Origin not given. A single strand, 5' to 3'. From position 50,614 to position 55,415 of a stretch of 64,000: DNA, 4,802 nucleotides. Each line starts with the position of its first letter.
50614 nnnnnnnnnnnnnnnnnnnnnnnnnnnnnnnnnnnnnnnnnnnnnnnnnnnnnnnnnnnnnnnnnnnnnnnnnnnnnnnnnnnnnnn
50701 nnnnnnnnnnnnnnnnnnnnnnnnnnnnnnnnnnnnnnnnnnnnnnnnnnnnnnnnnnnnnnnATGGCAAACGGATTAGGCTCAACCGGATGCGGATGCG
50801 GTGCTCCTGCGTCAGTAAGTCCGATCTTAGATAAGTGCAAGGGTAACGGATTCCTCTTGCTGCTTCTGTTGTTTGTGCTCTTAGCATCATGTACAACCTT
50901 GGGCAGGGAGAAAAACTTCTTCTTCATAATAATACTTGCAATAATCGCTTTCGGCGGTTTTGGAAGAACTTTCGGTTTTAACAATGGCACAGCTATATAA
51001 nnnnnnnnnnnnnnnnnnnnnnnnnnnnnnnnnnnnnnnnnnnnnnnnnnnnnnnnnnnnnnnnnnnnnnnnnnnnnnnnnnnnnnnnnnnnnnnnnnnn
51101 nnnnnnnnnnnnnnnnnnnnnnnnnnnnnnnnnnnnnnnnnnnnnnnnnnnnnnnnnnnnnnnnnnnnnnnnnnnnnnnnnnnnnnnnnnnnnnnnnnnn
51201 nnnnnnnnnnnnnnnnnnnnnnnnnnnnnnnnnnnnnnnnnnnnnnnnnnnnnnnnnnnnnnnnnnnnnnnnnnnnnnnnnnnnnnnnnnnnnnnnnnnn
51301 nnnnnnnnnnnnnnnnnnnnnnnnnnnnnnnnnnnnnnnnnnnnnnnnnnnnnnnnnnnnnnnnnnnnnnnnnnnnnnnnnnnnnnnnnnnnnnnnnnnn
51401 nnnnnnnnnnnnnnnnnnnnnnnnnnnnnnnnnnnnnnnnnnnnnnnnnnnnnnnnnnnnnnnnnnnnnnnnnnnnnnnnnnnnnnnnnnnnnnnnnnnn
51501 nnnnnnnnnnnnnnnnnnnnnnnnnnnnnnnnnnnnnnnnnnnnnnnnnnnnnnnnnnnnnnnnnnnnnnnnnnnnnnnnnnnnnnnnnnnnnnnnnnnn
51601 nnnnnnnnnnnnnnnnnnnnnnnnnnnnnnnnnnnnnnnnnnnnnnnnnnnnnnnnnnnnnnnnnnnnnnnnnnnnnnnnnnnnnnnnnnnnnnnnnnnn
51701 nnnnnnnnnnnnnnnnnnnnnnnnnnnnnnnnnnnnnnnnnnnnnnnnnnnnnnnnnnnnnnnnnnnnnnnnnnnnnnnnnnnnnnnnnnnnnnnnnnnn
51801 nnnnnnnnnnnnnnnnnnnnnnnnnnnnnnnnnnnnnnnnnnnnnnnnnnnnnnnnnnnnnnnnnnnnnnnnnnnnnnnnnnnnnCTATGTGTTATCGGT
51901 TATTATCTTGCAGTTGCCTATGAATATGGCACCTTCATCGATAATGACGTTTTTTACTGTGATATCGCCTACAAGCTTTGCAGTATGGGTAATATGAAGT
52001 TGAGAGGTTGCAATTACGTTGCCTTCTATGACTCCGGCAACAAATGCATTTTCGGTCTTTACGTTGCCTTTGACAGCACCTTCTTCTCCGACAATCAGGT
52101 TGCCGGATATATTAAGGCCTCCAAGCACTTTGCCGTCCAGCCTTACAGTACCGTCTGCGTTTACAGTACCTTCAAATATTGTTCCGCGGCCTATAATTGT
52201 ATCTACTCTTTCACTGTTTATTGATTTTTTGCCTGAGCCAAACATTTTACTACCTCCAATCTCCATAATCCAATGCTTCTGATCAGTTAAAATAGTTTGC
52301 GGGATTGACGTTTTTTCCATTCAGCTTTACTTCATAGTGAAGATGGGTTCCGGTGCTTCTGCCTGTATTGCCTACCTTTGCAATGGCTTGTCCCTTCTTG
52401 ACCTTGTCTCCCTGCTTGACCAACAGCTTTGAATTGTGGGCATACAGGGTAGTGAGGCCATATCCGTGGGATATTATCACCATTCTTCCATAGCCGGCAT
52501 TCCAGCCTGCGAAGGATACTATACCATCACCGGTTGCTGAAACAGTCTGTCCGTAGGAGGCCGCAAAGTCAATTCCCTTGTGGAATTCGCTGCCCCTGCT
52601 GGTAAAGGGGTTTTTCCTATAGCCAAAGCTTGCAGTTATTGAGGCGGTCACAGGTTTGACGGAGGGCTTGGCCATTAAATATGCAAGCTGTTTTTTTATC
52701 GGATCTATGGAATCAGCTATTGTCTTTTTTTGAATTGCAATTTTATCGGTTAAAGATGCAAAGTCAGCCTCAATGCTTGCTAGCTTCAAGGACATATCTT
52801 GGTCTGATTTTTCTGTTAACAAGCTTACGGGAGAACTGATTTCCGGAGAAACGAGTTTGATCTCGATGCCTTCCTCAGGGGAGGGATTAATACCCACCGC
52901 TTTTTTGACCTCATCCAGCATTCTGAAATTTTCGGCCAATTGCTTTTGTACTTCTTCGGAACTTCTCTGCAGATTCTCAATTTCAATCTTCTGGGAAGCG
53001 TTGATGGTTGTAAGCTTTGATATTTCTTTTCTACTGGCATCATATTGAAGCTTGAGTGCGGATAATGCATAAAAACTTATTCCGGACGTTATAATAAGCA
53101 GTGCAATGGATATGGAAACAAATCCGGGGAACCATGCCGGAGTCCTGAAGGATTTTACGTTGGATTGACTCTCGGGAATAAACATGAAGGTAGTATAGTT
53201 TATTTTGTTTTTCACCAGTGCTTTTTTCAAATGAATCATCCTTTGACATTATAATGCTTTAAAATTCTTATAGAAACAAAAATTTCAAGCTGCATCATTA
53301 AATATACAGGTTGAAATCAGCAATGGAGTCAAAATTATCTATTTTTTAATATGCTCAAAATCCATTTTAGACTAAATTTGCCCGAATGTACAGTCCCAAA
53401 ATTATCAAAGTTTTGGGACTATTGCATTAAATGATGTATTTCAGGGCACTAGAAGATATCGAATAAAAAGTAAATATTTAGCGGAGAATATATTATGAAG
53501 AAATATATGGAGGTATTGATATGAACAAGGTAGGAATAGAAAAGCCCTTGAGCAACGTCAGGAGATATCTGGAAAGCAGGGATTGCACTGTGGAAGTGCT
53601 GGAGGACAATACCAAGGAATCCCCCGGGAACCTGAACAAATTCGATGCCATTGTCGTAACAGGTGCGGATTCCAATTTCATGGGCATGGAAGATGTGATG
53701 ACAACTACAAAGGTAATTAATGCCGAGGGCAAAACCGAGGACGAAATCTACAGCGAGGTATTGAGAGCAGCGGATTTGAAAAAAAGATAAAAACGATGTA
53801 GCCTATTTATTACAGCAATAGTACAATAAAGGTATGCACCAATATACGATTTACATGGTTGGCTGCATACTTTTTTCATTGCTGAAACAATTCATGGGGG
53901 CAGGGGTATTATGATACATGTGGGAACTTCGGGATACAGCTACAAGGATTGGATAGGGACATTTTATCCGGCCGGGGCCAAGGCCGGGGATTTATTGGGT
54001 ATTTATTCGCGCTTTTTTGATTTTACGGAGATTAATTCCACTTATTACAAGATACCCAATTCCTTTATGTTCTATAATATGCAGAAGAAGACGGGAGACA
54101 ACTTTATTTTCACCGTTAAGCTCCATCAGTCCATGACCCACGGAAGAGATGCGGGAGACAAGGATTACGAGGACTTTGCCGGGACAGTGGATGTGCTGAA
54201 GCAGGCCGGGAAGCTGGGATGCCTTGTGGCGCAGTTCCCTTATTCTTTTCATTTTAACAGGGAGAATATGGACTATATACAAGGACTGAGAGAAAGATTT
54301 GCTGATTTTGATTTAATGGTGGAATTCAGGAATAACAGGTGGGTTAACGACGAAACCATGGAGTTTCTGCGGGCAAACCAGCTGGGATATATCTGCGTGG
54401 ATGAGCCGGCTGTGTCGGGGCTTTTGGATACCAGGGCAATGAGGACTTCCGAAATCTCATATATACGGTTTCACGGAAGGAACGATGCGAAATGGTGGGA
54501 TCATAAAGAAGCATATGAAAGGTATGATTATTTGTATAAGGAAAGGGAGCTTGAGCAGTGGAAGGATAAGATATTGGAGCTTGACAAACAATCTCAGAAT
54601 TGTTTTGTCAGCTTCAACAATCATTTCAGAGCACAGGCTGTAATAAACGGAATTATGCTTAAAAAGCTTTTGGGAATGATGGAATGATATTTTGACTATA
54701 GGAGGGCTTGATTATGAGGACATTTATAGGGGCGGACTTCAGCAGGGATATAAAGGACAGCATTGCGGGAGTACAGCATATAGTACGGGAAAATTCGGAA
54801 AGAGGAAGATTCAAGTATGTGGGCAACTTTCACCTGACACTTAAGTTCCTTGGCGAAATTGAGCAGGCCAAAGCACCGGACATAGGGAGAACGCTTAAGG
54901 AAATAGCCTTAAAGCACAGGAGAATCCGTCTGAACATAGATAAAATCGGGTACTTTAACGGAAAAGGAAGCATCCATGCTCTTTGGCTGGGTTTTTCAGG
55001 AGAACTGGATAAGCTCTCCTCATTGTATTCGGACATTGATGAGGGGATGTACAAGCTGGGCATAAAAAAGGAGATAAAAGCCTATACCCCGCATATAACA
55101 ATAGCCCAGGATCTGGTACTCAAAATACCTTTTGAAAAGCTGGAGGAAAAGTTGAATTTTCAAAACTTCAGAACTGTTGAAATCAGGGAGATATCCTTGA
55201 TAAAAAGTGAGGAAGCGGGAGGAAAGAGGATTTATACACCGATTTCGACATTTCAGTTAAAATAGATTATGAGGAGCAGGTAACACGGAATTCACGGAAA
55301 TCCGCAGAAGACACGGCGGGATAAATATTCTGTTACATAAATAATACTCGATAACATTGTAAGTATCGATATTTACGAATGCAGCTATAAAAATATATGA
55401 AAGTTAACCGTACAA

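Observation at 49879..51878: Amplified cluster of five tiny Gly/Cys-rich or hydrophobic proteins, with four copies of one sigma-K-like promoter module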

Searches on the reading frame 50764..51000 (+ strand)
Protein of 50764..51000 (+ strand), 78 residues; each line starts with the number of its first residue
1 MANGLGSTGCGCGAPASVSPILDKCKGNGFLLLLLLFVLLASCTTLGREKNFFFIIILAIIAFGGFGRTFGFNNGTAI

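Call 3: search_protein_families(library=pfam, proteins=[window:50764-51000:+], max_evalue=1)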
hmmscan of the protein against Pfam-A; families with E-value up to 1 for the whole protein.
window:50764-51000:+ (78 aa): 1 family
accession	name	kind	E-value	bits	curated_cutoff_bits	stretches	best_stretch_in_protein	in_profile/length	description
PF13567.11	DUF4131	-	0.062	13.4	31.6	1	30-67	8-45/165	Domain of unknown function (DUF4131)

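Call 4: search_protein_families(library=ncbifam, proteins=[window:50764-51000:+], max_evalue=1)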
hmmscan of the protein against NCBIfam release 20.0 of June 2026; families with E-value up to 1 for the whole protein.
window:50764-51000:+ (78 aa): 1 family
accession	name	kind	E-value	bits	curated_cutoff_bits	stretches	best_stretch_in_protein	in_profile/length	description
TIGR00939.1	2a57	subfamily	0.03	13.1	297.5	1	29-70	81-122/439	nucleoside Transporter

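Call 9: find_homologous_proteins(query=window:50764-51000:+)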
Query window:50764-51000:+ (78 aa): 212 proteins with E <= 0.001 among 212 candidates; the best 120 are listed.
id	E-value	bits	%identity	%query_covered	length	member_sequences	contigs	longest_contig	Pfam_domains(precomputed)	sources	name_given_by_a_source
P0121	8.9e-41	155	97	100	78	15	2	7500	-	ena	-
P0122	6.9e-37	142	87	100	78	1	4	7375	-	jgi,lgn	jgi:hypothetical protein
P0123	1.9e-33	131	89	94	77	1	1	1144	-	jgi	-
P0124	1.3e-32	129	84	96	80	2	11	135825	-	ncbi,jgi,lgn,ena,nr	ncbi:MAG: hypothetical protein GX301_13480 [Gracilibacteraceae bacterium]|jgi:hypothetical protein|n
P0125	2.2e-32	128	88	86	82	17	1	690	-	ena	-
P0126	1.8e-31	125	82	65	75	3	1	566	-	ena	-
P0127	2.4e-31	125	91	44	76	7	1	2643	-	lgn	-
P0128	3.9e-31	124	81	100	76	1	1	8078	-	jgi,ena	-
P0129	7.5e-31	123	74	65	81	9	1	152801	-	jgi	-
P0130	1.7e-30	122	84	65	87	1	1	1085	-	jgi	-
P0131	3.4e-30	121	76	87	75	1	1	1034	-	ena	-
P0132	3.5e-30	121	91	73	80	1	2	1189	-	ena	-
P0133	4.0e-30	121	75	65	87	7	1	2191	-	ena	-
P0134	4.4e-30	121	84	86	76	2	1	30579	-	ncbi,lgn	-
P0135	8.5e-30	120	81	86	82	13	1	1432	-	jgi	jgi:hypothetical protein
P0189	6.9e-19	85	67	78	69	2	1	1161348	-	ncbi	-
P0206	1.1e-17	81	60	86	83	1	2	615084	-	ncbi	-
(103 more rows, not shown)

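Call 29: find_encoding_contigs(protein=P0189, flank=4000, max_places=2)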
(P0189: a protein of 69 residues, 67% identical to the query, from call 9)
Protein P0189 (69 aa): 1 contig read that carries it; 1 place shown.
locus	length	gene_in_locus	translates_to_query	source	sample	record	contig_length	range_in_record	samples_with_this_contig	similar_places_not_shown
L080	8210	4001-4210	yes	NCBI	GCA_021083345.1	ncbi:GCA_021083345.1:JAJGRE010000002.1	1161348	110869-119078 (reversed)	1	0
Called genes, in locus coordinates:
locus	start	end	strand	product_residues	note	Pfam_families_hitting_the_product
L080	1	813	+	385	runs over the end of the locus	PF04326:SLFN_AlbA_2, PF13749:HATPase_c_4 (weak)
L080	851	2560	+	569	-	PF00515:TPR_1 (faint), PF07719:TPR_2 (faint), PF13174:TPR_6 (faint), PF13181:TPR_8 (faint), PF13371:TPR_9 (faint), PF13414:TPR_11 (faint), PF13424:TPR_12 (faint), PF13428:TPR_14 (faint), +6 more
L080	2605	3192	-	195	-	PF01613:Flavin_Reduct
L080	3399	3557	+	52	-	-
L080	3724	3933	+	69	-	-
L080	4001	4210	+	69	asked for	-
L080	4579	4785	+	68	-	-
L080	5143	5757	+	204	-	-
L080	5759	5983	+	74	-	-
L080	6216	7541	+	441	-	PF01595:CNNM, PF00571:CBS, PF03471:CorC_HlyC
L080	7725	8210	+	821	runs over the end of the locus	PF07992:Pyr_redox_2, PF13738:Pyr_redox_3, PF00070:Pyr_redox, PF02852:Pyr_redox_dim, PF00581:Rhodanese, PF01206:TusA, PF02635:DsrE (weak), PF13686:DrsE_2, +4 more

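Call 30: find_encoding_contigs(protein=P0206, flank=4000, max_places=2)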
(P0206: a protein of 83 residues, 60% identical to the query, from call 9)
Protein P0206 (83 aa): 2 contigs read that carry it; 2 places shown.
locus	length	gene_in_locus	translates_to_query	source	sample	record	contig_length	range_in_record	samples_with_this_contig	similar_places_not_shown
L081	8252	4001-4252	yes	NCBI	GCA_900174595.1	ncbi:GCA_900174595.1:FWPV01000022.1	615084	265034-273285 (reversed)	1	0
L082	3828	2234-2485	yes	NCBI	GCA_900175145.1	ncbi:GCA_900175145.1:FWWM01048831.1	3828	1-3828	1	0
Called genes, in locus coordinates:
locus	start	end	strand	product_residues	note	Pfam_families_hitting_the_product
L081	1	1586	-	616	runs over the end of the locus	PF00403:HMA, PF02683:DsbD_TM (weak), PF13386:DsbD_2, PF13473:Cupredoxin_1 (weak)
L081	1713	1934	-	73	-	PF07293:DUF1450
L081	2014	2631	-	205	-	PF02659:Mntp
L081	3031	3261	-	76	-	-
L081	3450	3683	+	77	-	-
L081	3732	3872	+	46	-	-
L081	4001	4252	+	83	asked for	-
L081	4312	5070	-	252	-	PF01471:PG_binding_1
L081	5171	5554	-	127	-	-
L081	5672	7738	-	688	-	PF00122:E1-E2_ATPase, PF00702:Hydrolase, PF12710:HAD (weak)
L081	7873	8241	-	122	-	PF01022:HTH_5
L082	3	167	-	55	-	?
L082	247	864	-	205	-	PF02659:Mntp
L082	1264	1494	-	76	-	-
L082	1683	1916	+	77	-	-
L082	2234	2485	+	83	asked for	-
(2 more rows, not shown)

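Call 44: search_protein_families(library=ncbifam, alignment_id=A2, max_evalue=1)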
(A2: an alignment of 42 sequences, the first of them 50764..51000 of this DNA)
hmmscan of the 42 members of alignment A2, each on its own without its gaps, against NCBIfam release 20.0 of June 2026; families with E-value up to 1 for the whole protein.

A. member 1, window:50764-51000:+ (78 aa): 1 family
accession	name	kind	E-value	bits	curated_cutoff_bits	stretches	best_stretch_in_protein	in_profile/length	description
TIGR00939.1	2a57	subfamily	0.03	13.1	297.5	1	29-70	81-122/439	nucleoside Transporter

B. families by the number of members that match (of 42 scanned): 7 families
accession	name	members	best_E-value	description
TIGR00939.1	2a57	21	0.0031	nucleoside Transporter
NF033861.1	sm_mem_Ecr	2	0.16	Ecr family regulatory small membrane protein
NF045476.1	Opp4C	1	0.017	oligopeptide ABC transporter permease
TIGR04178.1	exo_archaeo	1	0.02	exosortase/archaeosortase family protein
NF009238.0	PRK12592.1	1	0.046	putative monovalent cation/H+ antiporter subunit G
TIGR04259.1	oxa_formateAnti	1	0.055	oxalate/formate MFS antiporter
NF033216.1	lipo_YgdI_YgdR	1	0.91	YgdI/YgdR family lipoprotein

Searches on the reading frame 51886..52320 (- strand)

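Call 28: search_protein_families(library=pfam, proteins=[window:51886-52320:-], max_evalue=0.001)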
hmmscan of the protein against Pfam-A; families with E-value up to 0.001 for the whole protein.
window:51886-52320:- (144 aa): 1 family
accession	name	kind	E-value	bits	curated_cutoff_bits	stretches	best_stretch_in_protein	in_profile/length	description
PF04519.19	Bactofilin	-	1e-24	87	27.9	1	41-138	1-98/98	Polymer-forming cytoskeletal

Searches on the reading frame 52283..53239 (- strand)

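Call 28: search_protein_families(library=pfam, proteins=[window:52283-53239:-], max_evalue=0.001)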
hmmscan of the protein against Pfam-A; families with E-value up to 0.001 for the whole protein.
window:52283-53239:- (318 aa): 3 families
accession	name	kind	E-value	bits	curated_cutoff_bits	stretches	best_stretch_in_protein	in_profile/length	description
PF01551.29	Peptidase_M23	-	4.9e-38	129.7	28.7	1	219-313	2-96/96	Peptidase family M23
PF04977.20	DivIC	-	0.00023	21.3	28.9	1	45-100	5-60/80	Septum formation initiator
PF13533.13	Biotin_lipoyl_2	-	0.00086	19.5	29.8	0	271-288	13-30/32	Biotin-lipoyl like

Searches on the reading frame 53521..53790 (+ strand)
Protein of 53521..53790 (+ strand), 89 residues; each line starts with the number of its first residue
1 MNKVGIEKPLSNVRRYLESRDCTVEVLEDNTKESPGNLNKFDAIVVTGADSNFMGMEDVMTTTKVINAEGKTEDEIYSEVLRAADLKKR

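Call 28: search_protein_families(library=pfam, proteins=[window:53521-53790:+], max_evalue=0.001)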
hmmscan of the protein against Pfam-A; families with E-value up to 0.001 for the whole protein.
window:53521-53790:+ (89 aa): 1 family
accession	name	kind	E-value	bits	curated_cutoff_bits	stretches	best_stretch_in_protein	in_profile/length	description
PF03698.18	UPF0180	-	6.2e-22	78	25.4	1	3-80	2-74/77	Uncharacterised protein family (UPF0180)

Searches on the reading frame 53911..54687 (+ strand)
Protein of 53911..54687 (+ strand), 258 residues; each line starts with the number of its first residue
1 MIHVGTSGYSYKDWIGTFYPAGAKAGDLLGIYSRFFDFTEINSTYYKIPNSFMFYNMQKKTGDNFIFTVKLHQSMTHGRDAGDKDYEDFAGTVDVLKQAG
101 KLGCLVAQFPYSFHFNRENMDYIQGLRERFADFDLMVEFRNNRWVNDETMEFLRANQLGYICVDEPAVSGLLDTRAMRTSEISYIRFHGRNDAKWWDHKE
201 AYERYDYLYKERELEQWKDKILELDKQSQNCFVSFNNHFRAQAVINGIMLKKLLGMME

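Call 28: search_protein_families(library=pfam, proteins=[window:53911-54687:+], max_evalue=0.001)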
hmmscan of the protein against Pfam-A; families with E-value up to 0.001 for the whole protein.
window:53911-54687:+ (258 aa): 1 family
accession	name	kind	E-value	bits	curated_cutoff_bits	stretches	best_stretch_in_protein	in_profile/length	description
PF01904.24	DUF72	-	1.9e-56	192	25.3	1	19-252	1-216/217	Protein of unknown function DUF72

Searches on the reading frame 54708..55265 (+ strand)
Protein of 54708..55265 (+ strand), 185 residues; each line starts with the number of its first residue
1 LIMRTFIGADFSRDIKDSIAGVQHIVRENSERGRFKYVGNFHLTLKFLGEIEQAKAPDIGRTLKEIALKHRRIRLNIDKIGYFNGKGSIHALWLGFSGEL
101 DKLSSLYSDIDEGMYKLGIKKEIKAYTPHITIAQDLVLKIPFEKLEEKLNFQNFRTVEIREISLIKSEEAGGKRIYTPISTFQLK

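Call 28: search_protein_families(library=pfam, proteins=[window:54708-55265:+], max_evalue=0.001)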
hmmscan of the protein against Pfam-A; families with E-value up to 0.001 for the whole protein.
window:54708-55265:+ (185 aa): 3 families
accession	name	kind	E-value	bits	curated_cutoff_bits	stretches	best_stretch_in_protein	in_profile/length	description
PF02834.22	LigT_PEase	-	2.3e-18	66.6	23.3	2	12-93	4-87/87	LigT like Phosphoesterase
PF13563.12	2_5_RNA_ligase2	-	4.6e-12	46.7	27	1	41-169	26-150/152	2'-5' RNA ligase superfamily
PF10469.15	AKAP7_NLS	-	1.2e-05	25.7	24.4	1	38-184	40-208/208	AKAP7 2'5' RNA ligase-like domain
